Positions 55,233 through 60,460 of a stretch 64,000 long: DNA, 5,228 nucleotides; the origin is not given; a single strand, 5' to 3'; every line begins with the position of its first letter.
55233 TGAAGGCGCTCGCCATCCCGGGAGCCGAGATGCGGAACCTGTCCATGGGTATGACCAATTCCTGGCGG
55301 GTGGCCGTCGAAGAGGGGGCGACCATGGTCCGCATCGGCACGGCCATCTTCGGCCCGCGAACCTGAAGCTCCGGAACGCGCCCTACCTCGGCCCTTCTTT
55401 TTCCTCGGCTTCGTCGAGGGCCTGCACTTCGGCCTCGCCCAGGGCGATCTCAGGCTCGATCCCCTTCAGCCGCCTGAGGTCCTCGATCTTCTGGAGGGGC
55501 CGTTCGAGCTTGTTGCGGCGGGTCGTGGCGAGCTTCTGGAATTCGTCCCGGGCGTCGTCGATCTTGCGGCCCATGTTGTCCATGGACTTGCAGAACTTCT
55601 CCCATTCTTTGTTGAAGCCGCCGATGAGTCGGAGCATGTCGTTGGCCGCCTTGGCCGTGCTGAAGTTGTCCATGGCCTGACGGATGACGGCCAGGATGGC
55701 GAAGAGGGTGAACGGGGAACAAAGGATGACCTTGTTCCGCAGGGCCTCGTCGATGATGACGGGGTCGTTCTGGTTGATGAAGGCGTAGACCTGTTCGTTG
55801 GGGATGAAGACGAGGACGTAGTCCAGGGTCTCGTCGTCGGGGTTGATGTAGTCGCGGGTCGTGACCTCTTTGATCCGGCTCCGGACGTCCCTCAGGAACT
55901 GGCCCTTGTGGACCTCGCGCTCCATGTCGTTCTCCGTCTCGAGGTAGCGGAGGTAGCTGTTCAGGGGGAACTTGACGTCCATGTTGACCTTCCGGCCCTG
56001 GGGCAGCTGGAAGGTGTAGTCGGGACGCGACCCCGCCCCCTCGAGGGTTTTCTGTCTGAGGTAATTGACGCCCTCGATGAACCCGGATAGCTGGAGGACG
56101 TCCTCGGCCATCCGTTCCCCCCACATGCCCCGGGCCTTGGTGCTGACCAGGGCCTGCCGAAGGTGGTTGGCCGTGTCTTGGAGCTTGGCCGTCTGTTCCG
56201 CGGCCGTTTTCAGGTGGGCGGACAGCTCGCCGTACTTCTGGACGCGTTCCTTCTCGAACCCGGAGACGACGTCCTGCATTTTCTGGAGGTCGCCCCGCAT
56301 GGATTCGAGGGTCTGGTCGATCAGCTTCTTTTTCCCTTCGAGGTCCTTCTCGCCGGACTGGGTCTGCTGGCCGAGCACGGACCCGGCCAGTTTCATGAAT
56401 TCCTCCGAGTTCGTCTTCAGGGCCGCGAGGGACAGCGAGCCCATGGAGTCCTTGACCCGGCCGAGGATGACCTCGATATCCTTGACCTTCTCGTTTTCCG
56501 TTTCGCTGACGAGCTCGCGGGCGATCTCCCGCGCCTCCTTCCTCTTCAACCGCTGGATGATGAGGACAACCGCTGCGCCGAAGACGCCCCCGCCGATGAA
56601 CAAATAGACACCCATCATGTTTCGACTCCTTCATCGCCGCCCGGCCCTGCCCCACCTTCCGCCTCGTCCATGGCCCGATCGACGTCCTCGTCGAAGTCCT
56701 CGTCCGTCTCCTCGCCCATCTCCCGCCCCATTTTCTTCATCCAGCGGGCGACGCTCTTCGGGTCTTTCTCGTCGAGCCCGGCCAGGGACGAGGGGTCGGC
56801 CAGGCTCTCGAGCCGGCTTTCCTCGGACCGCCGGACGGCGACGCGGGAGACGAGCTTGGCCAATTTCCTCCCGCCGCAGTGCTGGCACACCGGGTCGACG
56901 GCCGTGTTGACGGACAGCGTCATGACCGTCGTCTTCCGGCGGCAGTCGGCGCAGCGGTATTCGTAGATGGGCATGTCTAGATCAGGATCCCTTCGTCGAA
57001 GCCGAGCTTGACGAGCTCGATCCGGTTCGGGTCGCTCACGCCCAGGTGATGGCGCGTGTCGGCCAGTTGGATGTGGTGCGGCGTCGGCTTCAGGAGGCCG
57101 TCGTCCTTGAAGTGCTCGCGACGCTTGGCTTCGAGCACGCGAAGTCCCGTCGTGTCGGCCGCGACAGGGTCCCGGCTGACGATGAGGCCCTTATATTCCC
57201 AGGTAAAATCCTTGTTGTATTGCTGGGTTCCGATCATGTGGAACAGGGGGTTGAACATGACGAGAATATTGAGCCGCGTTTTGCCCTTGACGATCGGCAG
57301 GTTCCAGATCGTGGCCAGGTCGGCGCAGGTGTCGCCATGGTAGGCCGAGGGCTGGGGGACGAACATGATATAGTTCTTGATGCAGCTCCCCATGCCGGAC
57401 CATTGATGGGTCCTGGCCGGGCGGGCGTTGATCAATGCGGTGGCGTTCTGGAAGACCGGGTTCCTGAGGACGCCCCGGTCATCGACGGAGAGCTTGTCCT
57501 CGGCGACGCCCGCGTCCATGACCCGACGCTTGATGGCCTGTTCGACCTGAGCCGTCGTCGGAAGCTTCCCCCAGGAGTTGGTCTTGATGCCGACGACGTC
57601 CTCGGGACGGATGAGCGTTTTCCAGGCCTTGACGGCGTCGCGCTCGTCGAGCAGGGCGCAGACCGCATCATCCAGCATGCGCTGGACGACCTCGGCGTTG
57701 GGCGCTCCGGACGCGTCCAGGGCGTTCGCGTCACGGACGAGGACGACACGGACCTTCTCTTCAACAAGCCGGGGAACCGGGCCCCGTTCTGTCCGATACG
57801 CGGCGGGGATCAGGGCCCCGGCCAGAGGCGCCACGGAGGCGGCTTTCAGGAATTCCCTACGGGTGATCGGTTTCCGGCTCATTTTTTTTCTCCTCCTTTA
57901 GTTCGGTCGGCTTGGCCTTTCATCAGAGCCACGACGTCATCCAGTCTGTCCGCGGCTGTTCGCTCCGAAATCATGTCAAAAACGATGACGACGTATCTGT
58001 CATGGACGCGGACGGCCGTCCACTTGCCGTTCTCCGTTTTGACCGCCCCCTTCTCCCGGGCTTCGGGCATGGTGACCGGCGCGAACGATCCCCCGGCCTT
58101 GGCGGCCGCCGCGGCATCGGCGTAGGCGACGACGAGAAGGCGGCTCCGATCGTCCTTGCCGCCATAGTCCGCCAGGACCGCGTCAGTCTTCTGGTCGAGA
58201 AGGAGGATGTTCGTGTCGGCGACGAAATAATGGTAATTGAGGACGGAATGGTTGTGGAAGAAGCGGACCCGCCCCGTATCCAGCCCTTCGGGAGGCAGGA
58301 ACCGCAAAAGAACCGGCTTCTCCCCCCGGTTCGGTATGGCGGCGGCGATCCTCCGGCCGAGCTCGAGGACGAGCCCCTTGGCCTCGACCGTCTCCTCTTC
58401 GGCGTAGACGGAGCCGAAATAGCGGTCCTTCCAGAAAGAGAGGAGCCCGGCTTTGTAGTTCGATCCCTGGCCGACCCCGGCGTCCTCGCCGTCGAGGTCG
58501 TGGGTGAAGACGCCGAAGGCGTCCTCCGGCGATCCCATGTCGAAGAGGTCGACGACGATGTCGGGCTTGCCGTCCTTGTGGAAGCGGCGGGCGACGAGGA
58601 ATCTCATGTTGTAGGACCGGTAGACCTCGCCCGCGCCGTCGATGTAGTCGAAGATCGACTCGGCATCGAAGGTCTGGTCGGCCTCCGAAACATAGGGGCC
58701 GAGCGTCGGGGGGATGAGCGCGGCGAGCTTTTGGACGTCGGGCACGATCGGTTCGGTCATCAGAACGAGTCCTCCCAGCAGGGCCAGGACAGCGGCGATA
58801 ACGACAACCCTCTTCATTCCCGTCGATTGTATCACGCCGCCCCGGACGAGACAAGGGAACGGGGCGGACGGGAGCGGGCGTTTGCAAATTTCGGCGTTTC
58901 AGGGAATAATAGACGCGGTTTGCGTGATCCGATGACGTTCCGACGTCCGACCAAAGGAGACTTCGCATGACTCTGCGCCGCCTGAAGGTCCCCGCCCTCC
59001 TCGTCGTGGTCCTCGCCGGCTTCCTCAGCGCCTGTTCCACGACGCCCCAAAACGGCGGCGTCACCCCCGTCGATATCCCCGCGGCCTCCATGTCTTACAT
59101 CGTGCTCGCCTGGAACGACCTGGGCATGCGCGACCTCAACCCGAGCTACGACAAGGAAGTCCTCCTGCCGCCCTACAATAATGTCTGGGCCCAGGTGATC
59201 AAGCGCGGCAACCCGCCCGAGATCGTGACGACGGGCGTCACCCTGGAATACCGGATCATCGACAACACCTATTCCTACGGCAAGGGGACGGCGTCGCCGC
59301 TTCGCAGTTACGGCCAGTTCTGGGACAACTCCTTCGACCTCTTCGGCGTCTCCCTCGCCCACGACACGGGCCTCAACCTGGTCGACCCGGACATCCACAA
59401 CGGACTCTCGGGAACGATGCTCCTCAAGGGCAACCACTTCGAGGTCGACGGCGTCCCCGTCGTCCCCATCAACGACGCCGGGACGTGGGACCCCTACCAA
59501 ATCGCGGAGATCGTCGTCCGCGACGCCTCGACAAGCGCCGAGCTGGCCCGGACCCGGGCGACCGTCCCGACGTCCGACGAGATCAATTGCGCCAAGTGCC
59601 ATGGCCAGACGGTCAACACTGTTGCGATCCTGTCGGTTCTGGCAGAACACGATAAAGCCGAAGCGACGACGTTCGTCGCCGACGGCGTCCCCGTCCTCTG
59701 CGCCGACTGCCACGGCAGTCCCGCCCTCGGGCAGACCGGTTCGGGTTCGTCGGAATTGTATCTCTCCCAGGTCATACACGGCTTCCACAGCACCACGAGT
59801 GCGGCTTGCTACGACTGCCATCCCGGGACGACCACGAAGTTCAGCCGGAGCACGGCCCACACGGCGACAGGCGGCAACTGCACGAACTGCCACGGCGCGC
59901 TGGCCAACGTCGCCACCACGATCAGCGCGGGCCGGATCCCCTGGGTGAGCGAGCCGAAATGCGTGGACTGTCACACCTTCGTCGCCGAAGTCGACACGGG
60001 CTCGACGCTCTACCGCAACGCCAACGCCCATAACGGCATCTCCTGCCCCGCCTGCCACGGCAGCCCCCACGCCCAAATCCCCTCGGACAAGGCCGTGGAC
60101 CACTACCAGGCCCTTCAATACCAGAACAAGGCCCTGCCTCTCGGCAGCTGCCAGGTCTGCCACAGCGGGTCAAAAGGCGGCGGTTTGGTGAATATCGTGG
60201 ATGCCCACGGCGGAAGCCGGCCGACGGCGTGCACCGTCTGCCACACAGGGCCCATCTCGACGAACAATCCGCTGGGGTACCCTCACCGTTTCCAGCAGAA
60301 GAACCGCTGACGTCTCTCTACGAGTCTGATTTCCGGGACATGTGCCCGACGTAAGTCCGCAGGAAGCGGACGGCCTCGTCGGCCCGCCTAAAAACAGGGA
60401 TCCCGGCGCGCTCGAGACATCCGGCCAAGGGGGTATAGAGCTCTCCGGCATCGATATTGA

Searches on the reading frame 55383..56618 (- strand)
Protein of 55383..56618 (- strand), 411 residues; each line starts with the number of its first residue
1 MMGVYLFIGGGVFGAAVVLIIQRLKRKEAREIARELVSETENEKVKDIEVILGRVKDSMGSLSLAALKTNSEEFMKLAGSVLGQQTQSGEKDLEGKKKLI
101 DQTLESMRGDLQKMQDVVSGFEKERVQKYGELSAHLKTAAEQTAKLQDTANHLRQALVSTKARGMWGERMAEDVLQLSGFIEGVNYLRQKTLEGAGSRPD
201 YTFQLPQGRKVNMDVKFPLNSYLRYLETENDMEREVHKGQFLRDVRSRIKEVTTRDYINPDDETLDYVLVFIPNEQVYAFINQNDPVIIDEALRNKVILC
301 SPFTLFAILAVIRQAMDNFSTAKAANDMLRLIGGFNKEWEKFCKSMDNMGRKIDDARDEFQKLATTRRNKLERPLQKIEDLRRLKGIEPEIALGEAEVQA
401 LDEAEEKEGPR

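Call 93: search_protein_families(library=pfam, proteins=[window:55383-56618:-], max_evalue=0.000001)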
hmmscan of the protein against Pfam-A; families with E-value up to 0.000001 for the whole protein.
window:55383-56618:- (411 aa): 1 family
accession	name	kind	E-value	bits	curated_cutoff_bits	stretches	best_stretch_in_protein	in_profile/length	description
PF02646.22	RmuC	-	1.7e-71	241.1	26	1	100-382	3-285/291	RmuC family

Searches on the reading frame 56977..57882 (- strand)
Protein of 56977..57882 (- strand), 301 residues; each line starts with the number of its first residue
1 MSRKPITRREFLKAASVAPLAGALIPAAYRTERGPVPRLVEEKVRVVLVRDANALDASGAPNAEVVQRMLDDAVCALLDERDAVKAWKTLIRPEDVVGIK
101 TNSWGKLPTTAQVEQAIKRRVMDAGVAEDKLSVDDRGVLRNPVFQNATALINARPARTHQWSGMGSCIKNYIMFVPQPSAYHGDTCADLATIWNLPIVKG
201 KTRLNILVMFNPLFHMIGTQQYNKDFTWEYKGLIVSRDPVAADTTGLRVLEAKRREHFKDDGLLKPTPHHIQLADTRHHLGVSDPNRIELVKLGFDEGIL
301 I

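Call 93: search_protein_families(library=pfam, proteins=[window:56977-57882:-], max_evalue=0.000001)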
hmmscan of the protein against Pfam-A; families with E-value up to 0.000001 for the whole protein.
window:56977-57882:- (301 aa): 1 family
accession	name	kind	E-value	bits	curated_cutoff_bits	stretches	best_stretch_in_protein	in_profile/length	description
PF04015.17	DUF362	-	9.9e-07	29.4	24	0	144-247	96-199/200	Domain of unknown function (DUF362)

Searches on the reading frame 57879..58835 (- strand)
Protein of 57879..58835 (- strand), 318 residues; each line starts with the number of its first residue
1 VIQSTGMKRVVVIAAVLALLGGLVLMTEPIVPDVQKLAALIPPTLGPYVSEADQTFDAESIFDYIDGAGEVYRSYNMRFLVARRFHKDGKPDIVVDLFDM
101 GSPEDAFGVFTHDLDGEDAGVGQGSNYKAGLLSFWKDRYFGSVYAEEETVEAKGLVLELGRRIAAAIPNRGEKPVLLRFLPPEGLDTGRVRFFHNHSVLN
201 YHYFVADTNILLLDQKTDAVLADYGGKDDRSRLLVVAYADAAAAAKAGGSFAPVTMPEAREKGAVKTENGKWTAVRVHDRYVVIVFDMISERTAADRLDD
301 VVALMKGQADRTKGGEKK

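Call 93: search_protein_families(library=pfam, proteins=[window:57879-58835:-], max_evalue=0.000001)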
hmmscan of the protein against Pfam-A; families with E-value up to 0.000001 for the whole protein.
window:57879-58835:- (318 aa): 1 family
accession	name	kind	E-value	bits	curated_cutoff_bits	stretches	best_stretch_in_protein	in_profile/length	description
PF20244.3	DUF6599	-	2.4e-27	96.1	27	1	49-238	6-185/186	Family of unknown function (DUF6599)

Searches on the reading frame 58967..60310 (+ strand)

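Call 93: search_protein_families(library=pfam, proteins=[window:58967-60310:+], max_evalue=0.000001)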
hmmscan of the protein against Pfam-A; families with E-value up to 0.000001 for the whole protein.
window:58967-60310:+ (447 aa): 3 families
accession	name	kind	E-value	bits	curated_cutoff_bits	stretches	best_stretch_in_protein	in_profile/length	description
PF14522.11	Cytochrome_C7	-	2.4e-14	53.3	24.8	0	330-400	14-67/67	Cytochrome c7 and related cytochrome c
PF14537.11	Cytochrom_c3_2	-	1.3e-08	35.6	25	0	273-337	1-65/79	Cytochrome c3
PF22113.1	Mtrc-MtrF_II-IV_dom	-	2.2e-07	31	30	0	207-402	8-166/176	Outer membrane cytochrome MtrC/MtrF-like, domains II/IV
